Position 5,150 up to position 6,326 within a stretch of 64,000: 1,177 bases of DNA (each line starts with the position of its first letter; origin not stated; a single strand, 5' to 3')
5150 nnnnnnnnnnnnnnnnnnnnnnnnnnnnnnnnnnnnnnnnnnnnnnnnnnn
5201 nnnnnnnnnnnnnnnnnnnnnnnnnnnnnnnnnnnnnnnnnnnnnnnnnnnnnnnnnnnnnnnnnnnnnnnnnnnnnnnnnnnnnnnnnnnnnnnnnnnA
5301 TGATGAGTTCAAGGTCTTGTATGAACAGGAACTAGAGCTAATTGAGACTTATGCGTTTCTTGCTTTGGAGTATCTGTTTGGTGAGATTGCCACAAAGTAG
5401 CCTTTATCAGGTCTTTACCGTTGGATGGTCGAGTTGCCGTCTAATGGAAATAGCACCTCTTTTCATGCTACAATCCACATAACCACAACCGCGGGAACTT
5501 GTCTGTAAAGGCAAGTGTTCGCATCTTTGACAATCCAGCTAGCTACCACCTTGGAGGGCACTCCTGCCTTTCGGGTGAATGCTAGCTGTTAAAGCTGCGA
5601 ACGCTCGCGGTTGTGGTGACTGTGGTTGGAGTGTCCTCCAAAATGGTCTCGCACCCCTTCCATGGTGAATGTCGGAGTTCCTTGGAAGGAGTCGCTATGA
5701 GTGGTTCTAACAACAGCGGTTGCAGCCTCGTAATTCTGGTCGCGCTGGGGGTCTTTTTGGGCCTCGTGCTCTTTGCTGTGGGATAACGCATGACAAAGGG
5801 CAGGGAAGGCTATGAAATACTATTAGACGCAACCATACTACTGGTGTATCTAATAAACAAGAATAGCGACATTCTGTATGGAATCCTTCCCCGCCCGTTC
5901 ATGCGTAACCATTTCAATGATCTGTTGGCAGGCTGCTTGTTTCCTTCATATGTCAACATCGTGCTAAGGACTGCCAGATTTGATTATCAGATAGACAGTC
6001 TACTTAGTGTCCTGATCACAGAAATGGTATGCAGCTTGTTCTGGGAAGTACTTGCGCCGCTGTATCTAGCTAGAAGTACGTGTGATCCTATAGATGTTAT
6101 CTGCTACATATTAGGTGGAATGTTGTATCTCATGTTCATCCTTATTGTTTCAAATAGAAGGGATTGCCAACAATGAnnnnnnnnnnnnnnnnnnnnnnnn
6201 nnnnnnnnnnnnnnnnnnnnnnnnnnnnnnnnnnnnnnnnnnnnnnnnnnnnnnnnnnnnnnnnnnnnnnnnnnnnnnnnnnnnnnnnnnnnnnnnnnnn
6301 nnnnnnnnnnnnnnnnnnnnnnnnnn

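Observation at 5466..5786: Large multi-stem RNA leader followed by an SD-sequestered 29-aa hydrophobic peptide (type I toxin-like module)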

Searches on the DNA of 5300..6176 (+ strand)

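Call 4: search_rna_families(source=window, start=5300, end=5900, threshold=evalue, max_evalue=10, show_alignments=3)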
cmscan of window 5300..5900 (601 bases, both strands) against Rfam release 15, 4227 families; matches with E-value up to 10: 5.
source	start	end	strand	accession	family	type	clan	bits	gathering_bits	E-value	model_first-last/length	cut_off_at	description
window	5498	5534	-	RF00188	SNORD103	Gene; snRNA; snoRNA; CD-box;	-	16.2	45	2.3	1-83/83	no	Small nucleolar RNA SNORD103/SNORD85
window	5515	5605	-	RF03240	MIR5534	Gene; miRNA;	-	16.2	79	3.7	1-102/102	no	MIR5534 microRNA precursor family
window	5499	5533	-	RF00606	SNORD93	Gene; snRNA; snoRNA; CD-box;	-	16.1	60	5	1-74/74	no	Small nucleolar RNA SNORD93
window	5535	5589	-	RF03997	mir-8510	Gene; miRNA;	-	15.1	60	4.4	1-67/67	no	mir-8510 microRNA precursor family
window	5784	5899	-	RF02577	tsr24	Gene; sRNA;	-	13.8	50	1.2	1-238/238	no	S. aureus tsr24 small RNA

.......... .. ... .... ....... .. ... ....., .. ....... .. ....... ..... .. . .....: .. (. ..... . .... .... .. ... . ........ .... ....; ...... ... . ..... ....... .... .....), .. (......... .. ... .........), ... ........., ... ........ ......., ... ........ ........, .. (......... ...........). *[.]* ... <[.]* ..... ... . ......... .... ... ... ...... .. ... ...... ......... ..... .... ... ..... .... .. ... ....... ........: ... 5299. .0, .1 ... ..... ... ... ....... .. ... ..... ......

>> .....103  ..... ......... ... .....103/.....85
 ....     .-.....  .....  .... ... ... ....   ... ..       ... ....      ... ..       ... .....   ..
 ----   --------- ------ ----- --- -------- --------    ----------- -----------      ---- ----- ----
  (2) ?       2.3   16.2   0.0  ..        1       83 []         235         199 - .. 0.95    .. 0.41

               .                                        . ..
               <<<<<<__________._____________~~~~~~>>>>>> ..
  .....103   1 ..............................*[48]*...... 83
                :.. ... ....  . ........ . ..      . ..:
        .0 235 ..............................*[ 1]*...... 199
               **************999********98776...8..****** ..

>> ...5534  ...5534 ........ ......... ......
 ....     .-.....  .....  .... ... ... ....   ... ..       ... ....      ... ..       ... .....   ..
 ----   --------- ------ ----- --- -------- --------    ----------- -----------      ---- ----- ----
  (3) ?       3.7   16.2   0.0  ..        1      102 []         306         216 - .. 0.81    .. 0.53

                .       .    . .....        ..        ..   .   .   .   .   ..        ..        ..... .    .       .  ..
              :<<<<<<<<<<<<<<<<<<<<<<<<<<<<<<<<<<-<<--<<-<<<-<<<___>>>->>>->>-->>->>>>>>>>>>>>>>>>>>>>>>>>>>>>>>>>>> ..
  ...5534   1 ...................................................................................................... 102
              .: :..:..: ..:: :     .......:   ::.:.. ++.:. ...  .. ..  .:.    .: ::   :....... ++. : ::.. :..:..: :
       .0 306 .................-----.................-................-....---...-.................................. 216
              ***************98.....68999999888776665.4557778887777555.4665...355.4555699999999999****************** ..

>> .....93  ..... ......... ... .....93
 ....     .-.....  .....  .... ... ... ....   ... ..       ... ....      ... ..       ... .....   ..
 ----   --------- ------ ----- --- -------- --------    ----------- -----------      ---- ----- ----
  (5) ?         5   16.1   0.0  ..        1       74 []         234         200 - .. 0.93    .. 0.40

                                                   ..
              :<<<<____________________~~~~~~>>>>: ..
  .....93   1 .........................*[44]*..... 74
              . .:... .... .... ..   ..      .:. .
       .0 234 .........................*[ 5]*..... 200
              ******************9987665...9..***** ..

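Call 13: search_dna_similar(query=window:5400-5800:+, collection=plasmids, mode=distant, max_evalue=0.001)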
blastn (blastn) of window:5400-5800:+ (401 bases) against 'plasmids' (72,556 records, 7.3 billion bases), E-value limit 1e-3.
No match.

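Call 14: search_dna_similar(query=window:5400-5800:+, collection=phages, mode=distant, max_evalue=0.001)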
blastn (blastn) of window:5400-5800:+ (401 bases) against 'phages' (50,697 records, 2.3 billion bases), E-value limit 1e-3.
No match.
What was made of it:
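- Tried and rejected: blastn of the region against plasmids and phages gave nothing (calls 13, 14).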

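Call 58: build_rna_model(alignment_id=A3, structure=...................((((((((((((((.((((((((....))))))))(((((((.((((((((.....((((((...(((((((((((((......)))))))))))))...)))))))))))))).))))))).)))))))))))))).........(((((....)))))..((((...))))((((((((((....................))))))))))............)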
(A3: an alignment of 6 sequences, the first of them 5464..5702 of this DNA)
Model R1 built from alignment A3 (6 sequences, 244 columns); structure: as given.
model positions 241; base pairs 75; branch points 4; effective number of sequences 0.93; information 0.59 bits per position. Calibrated on 0.2 Mb of random sequence (short: E-values are rough).
structure used (alignment columns):
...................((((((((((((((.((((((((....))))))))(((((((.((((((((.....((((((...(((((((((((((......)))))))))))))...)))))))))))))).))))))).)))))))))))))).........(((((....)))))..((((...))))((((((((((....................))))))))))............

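Call 59: search_with_rna_model(model_id=R1, sources=[window, L011, L012, L013, L014, L015, L016, L017, L018, L019, L020, L021, L022, L023, L024, L025, L026, L027, L028, L029, L037, L038, L039], max_evalue=1)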
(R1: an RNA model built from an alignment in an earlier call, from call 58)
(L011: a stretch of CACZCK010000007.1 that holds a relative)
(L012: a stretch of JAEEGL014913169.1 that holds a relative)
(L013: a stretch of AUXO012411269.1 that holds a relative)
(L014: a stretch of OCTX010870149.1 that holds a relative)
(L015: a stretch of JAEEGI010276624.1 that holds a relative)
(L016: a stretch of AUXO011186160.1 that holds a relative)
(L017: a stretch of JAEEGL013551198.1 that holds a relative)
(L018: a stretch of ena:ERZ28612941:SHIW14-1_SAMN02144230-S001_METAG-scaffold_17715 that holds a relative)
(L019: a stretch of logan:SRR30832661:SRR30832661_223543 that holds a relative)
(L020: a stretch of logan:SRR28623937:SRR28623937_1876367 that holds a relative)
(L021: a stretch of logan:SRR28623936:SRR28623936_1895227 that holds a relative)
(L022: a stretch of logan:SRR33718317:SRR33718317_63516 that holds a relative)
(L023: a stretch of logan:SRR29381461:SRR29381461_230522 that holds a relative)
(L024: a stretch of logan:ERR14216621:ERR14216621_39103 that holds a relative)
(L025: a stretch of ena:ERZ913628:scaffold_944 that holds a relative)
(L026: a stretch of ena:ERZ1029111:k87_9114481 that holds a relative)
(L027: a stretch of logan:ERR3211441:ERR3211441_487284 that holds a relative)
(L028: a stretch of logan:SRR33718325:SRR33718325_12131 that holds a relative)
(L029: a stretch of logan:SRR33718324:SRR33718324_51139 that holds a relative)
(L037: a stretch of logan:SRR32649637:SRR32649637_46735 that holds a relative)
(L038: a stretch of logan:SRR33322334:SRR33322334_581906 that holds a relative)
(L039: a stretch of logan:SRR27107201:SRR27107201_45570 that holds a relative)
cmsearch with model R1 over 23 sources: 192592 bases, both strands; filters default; matches with E-value up to 1: 20.
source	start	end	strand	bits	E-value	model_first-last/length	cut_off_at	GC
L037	4145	4385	+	273.8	8.7e-83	1-241/241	no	0.53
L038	3595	3835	+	273.8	8.7e-83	1-241/241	no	0.53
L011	2550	2788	+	270.4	1e-81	1-241/241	no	0.52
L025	5407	5645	+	268.5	3.8e-81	1-241/241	no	0.54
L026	3237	3475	+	268.5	3.8e-81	1-241/241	no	0.54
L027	2143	2381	+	268.5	3.8e-81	1-241/241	no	0.54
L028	5406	5644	+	257.3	1.1e-77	1-241/241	no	0.54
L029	2294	2532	+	257.3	1.1e-77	1-241/241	no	0.54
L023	2319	2558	+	251.9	4.9e-76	1-241/241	no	0.54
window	5464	5702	+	251.9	4.9e-76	1-241/241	no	0.52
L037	4077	4317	-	39.5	1.4e-10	1-241/241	no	0.51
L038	3527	3767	-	39.5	1.4e-10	1-241/241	no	0.51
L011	2468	2722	-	34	6.8e-09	1-241/241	no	0.51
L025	5358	5578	-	33.9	7.3e-09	1-241/241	no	0.55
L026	3188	3408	-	33.9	7.3e-09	1-241/241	no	0.55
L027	2094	2314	-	33.9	7.3e-09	1-241/241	no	0.55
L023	2316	2490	-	30.8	6.6e-08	1-241/241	no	0.53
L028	5403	5576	-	20.5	9.9e-05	1-241/241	no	0.55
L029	2291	2464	-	20.5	9.9e-05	1-241/241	no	0.55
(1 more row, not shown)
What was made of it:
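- The reverse-strand CM scores are 20-40 bits against 252-274 bits (call 59).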

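Call 78: search_with_rna_model(model_id=R1, sources=[L040, L041, L042, L043, L044, L045], max_evalue=10)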
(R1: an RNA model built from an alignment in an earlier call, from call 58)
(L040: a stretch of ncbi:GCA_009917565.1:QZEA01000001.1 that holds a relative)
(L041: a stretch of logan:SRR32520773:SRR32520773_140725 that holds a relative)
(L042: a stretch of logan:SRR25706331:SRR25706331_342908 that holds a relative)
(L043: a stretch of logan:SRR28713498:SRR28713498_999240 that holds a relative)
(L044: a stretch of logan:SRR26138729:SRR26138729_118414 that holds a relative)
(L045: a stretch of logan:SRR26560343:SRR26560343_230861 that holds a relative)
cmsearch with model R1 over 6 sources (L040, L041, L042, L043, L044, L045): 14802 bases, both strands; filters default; matches with E-value up to 10: 5.
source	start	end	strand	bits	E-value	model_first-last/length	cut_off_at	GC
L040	2351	2621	+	26.5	1.1e-07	1-241/241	no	0.49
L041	773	1043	+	26.5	1.1e-07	1-241/241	no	0.49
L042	200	470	+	26.5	1.1e-07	1-241/241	no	0.49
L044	160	430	+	26.5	1.1e-07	1-241/241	no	0.49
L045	71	341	+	26.5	1.1e-07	1-241/241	no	0.49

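Call 80: search_with_rna_model(model_id=R1, source=L040, max_evalue=10, show_alignments=1)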
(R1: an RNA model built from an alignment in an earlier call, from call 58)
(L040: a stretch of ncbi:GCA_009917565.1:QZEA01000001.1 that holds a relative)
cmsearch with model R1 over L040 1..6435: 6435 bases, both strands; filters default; matches with E-value up to 10: 1.
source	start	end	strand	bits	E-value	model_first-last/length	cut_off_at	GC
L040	2351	2621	+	26.5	4.9e-08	1-241/241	no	0.49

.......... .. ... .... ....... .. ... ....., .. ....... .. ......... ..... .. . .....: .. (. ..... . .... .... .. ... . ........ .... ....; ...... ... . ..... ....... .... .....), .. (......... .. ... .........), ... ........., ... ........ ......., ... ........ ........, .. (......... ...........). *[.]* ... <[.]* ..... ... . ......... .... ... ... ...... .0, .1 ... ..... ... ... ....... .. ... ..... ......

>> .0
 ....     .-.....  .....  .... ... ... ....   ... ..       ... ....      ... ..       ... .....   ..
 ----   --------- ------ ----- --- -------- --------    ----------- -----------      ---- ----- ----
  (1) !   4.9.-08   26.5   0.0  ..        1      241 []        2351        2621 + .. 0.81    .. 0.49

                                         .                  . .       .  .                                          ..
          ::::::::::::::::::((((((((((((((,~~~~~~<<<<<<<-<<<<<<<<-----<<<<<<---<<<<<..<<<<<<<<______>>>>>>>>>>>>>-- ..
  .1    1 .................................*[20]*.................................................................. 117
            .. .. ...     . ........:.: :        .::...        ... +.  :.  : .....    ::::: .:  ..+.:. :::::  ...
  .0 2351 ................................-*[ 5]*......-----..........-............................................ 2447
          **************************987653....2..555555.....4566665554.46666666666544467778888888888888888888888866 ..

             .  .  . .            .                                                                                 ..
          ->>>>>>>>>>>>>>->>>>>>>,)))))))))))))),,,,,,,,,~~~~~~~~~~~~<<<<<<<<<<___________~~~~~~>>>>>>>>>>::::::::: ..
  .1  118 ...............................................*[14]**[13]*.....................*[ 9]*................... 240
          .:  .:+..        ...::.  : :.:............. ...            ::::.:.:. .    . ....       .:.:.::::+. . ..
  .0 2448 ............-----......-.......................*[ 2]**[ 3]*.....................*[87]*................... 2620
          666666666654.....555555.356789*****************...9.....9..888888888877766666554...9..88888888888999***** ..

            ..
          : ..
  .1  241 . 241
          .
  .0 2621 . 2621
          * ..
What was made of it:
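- A divergent copy lies in Adlercreutzia caecimuris L040 (R1 26.5 bits, E about 1e-7; calls 78, 80).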

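Call 85: search_with_rna_model(model_id=R1, sources=[L046, L047, L048, L049, L050, L051, L052, L053, L054, L055, L056, L057, L058, L059, L060, L061, L062, L063, L064, L065, L066, L067, L068, L069, L070, L071, L072, L073, L074, L075, L076, L077, L078, L079, L080, L081, L082, L083, L084, L085], max_evalue=1)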
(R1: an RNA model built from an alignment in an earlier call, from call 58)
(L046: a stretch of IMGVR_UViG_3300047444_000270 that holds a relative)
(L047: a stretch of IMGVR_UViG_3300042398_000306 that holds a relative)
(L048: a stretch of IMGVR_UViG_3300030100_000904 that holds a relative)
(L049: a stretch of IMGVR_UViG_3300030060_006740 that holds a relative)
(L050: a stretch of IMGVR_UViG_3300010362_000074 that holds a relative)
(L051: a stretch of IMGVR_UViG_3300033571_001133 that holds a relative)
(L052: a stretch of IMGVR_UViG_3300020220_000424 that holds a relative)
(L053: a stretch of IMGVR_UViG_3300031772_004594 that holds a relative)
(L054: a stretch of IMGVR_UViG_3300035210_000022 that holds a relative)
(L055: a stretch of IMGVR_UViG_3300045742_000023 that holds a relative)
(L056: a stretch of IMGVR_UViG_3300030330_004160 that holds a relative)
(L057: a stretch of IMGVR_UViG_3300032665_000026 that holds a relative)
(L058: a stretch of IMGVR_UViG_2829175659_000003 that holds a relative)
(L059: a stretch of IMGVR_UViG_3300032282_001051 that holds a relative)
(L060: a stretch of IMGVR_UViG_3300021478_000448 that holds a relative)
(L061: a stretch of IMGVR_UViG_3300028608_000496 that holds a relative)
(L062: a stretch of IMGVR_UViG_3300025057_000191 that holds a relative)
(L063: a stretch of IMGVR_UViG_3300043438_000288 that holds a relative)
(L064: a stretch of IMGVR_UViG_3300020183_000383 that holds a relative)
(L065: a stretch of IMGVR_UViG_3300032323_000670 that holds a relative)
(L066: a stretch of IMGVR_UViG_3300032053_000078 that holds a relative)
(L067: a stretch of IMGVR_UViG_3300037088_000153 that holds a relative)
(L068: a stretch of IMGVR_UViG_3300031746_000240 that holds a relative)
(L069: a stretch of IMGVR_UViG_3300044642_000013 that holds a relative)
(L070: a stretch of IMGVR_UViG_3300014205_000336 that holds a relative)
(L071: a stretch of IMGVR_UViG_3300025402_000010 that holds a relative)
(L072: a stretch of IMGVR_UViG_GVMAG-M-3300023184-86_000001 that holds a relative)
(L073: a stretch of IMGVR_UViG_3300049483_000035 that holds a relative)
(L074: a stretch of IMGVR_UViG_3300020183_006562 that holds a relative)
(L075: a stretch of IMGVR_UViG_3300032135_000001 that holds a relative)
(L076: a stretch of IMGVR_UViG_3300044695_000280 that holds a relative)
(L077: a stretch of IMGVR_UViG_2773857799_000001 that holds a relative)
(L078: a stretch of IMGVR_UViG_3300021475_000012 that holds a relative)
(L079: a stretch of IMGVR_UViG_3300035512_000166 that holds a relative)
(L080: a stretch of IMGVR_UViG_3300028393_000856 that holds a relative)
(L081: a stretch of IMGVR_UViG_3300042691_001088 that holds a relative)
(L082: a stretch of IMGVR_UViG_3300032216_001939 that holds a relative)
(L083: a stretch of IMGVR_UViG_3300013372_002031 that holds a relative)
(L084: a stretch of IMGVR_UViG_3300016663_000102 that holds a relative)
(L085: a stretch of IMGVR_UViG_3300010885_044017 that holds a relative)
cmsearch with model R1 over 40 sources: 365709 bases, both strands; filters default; matches with E-value up to 1: 0.
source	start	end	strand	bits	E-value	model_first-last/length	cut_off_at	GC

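Call 92: search_with_rna_model(model_id=R1, sources=[window, L023, L011, L037, L025, L028, L040], max_evalue=0.000001, make_alignment=true)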
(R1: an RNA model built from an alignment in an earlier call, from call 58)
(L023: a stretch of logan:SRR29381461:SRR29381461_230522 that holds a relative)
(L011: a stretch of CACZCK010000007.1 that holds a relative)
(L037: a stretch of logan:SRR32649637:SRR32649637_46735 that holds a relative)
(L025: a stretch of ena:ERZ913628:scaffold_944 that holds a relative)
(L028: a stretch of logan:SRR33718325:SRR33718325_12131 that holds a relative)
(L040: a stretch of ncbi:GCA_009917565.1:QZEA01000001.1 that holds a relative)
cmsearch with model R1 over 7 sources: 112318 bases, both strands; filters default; matches with E-value up to 0.000001: 12.
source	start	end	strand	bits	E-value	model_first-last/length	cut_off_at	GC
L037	4145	4385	+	273.8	5.1e-83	1-241/241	no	0.53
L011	2550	2788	+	270.4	5.8e-82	1-241/241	no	0.52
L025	5407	5645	+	268.5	2.2e-81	1-241/241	no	0.54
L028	5406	5644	+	257.3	6.3e-78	1-241/241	no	0.54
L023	2319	2558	+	251.9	2.8e-76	1-241/241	no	0.54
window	5464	5702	+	251.9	2.9e-76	1-241/241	no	0.52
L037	4077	4317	-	39.5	8e-11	1-241/241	no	0.51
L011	2468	2722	-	34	4e-09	1-241/241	no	0.51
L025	5358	5578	-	33.9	4.3e-09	1-241/241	no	0.55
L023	2316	2490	-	30.8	3.8e-08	1-241/241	no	0.53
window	5461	5635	-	29.4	1.1e-07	1-241/241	no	0.51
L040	2351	2621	+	26.5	8.6e-07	1-241/241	no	0.49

Alignment A7: 12 matches aligned to the model, 384 columns, each read 5' to 3' on its own strand. Consensus structure (alignment columns), stored with it:
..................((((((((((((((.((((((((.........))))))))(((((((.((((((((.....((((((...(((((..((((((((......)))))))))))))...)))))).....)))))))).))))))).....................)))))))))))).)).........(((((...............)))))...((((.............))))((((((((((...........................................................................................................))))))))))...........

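Call 96: search_rna_families(sources=[L040, L011, L025], threshold=gathering)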
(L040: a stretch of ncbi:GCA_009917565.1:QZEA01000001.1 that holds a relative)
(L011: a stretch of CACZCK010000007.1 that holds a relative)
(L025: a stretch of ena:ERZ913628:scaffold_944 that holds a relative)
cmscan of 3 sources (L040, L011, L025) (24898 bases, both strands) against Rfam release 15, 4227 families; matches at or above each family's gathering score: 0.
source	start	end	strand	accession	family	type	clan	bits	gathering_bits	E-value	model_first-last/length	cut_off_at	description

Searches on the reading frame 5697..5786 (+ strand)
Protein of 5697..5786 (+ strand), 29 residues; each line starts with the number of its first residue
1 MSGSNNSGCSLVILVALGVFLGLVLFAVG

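Call 11: search_protein_families(library=pfam, max_evalue=0.01, proteins=[window:5697-5786:+])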
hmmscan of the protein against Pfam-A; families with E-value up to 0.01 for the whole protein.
window:5697-5786:+ (29 aa): 0 families

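Call 12: search_protein_families(library=ncbifam, max_evalue=0.01, proteins=[window:5697-5786:+])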
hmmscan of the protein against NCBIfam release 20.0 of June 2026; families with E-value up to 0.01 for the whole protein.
window:5697-5786:+ (29 aa): 0 families

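Call 108: search_protein_families(library=padloc, max_evalue=0.01, proteins=[window:5697-5786:+])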
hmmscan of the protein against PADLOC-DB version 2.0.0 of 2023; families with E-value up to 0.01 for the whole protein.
window:5697-5786:+ (29 aa): 0 families
